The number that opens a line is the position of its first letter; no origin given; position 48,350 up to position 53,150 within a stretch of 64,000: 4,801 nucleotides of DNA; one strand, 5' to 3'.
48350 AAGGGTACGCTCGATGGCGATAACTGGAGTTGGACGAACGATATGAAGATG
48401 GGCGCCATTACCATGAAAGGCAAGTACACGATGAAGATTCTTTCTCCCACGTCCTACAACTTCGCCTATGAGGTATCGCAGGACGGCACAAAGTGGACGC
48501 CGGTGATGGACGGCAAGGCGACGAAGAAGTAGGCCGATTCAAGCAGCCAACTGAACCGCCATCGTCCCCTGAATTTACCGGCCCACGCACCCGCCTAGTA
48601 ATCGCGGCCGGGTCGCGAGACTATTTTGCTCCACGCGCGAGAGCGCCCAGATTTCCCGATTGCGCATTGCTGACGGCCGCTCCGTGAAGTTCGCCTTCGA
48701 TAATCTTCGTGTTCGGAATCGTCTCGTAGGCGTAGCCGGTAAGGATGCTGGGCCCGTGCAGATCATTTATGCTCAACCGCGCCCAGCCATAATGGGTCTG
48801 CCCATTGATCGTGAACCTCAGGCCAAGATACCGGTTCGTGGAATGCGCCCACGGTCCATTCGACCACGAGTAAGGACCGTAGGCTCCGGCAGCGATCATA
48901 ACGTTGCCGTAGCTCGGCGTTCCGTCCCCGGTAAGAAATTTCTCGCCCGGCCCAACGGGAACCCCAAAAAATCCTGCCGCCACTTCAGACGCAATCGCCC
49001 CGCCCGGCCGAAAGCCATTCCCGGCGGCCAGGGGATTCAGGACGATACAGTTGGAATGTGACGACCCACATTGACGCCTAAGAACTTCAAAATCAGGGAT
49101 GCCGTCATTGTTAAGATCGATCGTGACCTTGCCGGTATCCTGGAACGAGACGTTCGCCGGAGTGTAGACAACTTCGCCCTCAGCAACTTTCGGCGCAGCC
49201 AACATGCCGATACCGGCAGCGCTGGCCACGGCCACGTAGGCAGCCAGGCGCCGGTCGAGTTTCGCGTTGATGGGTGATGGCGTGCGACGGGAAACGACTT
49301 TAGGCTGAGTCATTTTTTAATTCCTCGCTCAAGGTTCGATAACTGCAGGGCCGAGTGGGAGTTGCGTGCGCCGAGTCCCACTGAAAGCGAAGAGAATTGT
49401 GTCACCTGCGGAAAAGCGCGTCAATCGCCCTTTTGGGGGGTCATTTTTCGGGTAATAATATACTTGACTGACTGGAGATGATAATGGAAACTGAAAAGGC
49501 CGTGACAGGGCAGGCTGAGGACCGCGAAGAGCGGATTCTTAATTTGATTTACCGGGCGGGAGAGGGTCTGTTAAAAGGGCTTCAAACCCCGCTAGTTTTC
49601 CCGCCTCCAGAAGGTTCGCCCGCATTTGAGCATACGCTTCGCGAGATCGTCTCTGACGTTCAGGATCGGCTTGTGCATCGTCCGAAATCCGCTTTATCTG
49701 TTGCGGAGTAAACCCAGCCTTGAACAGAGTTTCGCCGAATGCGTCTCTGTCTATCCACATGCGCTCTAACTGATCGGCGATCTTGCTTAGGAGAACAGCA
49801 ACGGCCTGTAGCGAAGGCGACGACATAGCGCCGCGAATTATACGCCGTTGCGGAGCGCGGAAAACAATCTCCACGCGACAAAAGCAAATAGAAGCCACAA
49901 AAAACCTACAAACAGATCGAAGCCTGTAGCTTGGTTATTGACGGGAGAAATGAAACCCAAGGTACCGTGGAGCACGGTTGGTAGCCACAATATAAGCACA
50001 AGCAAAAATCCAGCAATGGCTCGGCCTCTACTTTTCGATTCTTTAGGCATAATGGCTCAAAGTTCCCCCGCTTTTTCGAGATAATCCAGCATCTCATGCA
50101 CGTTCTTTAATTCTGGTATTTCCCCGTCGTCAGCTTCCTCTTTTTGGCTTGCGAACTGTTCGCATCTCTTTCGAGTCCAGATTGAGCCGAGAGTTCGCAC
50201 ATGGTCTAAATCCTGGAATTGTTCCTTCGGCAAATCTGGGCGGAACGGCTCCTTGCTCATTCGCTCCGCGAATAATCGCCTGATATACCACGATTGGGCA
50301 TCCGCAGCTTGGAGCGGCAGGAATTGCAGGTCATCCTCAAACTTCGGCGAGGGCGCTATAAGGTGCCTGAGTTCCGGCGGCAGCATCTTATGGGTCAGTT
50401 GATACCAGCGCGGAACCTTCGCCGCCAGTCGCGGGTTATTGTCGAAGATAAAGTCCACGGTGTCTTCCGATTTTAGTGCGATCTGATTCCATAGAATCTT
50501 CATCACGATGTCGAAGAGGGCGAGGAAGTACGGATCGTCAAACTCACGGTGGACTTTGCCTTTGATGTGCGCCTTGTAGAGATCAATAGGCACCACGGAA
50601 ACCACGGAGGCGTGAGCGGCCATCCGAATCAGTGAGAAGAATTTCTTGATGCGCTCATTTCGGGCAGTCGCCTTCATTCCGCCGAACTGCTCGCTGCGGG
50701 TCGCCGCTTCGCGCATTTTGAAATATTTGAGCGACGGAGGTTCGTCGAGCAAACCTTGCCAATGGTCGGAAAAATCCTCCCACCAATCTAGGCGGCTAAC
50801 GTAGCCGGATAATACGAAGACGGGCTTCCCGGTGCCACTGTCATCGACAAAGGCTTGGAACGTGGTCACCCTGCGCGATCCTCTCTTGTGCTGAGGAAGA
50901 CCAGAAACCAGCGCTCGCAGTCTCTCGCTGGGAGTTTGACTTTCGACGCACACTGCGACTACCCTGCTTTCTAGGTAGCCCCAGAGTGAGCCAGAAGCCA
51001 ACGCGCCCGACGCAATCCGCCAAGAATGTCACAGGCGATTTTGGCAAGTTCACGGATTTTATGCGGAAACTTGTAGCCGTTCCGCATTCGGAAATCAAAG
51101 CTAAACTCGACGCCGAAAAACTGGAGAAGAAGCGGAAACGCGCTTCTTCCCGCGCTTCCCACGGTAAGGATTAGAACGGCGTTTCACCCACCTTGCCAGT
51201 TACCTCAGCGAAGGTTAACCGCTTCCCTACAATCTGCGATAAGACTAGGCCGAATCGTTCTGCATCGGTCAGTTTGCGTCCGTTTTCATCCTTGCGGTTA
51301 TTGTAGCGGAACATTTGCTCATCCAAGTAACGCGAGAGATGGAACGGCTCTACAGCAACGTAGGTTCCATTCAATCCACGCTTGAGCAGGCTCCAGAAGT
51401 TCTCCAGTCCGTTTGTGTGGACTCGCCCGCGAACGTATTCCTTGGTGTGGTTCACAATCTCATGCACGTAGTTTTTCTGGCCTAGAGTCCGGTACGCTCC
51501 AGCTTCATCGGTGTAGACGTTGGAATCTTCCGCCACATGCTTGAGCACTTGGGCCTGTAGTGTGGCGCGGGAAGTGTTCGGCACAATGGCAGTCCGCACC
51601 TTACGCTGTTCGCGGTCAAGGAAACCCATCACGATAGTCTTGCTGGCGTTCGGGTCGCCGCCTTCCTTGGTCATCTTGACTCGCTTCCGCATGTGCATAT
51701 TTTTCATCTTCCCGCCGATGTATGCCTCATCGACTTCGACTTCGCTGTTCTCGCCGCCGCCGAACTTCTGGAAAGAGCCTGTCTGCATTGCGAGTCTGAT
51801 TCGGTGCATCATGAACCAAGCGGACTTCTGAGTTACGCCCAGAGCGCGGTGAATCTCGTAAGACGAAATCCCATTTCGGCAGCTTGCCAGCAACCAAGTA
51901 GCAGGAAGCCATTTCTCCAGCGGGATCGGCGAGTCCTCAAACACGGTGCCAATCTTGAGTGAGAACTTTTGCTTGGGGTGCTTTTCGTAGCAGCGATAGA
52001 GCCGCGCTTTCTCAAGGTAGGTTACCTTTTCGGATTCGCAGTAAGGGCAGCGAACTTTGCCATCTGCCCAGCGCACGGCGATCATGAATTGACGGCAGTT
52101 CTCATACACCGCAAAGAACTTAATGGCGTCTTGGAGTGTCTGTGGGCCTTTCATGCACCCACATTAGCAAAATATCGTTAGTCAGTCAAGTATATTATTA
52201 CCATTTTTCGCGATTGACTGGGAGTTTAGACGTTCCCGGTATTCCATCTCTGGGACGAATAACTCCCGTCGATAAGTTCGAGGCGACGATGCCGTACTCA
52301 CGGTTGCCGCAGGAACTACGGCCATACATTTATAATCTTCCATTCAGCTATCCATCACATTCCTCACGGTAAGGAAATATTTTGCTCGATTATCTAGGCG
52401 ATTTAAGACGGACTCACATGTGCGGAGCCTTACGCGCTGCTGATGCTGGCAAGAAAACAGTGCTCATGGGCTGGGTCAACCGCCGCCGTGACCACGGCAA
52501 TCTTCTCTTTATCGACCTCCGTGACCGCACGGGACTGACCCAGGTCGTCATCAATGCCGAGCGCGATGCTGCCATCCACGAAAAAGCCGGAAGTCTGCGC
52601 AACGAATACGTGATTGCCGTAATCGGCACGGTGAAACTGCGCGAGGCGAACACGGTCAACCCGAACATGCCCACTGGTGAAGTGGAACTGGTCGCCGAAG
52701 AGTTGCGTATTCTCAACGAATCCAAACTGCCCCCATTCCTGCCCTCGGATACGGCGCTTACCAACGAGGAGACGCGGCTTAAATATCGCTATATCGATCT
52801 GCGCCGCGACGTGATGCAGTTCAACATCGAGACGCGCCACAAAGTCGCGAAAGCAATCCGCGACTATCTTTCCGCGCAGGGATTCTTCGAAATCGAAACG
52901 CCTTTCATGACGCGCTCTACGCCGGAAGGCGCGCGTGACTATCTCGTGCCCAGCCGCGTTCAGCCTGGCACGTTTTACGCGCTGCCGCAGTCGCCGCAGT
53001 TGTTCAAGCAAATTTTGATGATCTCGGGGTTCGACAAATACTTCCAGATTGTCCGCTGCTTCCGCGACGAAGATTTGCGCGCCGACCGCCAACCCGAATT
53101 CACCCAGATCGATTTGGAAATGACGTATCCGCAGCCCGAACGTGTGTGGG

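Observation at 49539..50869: Transposon cargo operon: DUF3800-like protein, 70-aa two-TM protein and 95-aa helical protein, a candidate mobile accessory (defence/addiction-like) module of unknown function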

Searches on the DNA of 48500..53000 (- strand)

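Call 14: search_rna_families(source=window, start=48500, end=53000, threshold=evalue, max_evalue=10, show_alignments=3)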
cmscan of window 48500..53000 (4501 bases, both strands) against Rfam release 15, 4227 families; matches with E-value up to 10: 2.
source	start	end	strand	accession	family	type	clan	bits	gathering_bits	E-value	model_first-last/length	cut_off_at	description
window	51244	51354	+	RF00542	snopsi28S-1192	Gene; snRNA; snoRNA; HACA-box;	-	20.4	44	3.3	1-138/138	no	Small nucleolar RNA psi28S-1192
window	51341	51377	-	RF00292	snoTBR5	Gene; snRNA; snoRNA; CD-box;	-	15.7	44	4.7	1-94/94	no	Small nucleolar RNA TBR5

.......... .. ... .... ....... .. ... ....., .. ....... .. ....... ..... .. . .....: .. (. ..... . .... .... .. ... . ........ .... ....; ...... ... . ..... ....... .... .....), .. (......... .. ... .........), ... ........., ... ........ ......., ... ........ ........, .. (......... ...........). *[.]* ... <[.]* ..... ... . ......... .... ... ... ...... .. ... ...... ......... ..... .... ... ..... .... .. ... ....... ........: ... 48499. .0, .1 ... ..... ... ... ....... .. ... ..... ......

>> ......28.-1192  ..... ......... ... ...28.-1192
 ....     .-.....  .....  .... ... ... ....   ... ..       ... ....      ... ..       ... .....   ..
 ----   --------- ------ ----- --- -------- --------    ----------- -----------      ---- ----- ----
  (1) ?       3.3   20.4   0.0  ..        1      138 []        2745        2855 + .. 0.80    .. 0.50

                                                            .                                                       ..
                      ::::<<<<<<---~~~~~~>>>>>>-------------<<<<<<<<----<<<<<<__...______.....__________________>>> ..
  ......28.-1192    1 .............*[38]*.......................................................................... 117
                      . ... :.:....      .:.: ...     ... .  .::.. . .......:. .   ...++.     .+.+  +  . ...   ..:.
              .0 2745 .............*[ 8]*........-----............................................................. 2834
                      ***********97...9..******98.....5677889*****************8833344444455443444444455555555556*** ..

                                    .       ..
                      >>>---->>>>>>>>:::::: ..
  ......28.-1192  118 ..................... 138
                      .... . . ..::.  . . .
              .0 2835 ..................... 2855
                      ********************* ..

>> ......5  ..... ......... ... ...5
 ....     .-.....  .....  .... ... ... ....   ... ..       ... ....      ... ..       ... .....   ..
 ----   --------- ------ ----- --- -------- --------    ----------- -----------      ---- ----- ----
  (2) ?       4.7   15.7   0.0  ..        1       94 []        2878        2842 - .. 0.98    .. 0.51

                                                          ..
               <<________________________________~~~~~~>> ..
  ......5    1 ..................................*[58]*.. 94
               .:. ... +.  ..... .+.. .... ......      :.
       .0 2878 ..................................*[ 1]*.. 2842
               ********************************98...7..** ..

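Call 92: search_rna_families(sources=[L001, L002, L007, L008, L011, L012, L015, L017, L037, L038, L046], threshold=gathering)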
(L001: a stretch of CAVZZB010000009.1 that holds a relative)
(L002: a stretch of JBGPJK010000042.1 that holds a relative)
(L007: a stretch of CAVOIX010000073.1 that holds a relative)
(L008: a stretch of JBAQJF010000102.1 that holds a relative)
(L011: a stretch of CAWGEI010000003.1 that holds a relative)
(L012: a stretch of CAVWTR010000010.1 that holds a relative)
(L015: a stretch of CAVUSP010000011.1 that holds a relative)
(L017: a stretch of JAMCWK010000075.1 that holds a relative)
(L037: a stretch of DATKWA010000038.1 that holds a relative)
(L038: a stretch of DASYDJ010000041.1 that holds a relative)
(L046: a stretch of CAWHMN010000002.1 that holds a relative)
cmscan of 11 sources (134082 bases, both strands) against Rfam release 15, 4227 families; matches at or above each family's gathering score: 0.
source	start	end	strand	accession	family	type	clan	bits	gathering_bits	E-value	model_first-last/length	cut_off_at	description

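Call 93: search_rna_families(sources=[L022, L035, L042, L059, L031, L082, L083, L084, L090, L093, L108, L109, L113, L104, L043, L003, L005], threshold=gathering)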
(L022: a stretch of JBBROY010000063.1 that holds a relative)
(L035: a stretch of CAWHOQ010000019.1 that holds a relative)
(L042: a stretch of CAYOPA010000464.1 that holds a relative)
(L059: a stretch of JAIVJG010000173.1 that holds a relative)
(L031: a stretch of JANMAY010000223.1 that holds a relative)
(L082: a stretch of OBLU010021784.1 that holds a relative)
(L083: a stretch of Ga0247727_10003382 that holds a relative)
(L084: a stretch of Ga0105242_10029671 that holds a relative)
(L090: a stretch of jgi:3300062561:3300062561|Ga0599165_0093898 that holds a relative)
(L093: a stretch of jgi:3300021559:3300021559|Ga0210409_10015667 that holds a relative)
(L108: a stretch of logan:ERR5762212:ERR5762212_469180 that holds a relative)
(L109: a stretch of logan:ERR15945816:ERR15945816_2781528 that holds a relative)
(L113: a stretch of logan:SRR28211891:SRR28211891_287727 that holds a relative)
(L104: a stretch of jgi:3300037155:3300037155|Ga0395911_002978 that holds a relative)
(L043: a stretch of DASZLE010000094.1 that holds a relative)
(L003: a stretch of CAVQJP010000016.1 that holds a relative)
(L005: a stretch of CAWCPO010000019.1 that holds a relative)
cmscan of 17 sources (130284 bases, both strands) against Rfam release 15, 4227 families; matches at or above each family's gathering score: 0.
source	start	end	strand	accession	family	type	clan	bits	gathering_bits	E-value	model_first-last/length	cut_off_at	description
